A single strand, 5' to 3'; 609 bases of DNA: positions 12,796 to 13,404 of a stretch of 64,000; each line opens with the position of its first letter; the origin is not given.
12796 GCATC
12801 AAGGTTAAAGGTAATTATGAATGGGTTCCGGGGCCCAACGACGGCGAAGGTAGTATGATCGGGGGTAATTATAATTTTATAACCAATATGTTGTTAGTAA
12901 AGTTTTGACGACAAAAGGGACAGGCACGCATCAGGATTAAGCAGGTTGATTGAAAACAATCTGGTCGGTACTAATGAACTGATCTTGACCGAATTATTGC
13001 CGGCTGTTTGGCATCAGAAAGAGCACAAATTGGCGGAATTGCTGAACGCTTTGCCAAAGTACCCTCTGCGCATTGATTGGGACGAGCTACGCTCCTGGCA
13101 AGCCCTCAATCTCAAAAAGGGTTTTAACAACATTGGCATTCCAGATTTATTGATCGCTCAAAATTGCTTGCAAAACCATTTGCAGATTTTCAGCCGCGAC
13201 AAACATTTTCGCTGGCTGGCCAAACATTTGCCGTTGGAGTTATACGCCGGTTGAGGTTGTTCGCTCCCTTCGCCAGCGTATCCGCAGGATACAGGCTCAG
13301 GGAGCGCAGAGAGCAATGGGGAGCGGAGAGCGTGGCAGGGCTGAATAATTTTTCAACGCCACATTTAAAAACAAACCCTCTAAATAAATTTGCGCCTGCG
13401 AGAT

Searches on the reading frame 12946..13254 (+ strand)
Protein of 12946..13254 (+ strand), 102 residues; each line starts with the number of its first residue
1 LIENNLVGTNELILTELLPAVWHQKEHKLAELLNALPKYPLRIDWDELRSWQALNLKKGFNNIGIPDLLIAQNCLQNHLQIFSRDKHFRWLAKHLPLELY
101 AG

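Call 82: search_protein_families(library=pfam, proteins=[window:12946-13254:+], max_evalue=0.01)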
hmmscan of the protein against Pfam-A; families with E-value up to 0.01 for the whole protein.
window:12946-13254:+ (102 aa): 1 family
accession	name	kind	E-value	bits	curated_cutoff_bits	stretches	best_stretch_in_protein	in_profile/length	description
PF01850.27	PIN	-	1.8e-05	25.8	23.6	1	6-91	30-117/120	PIN domain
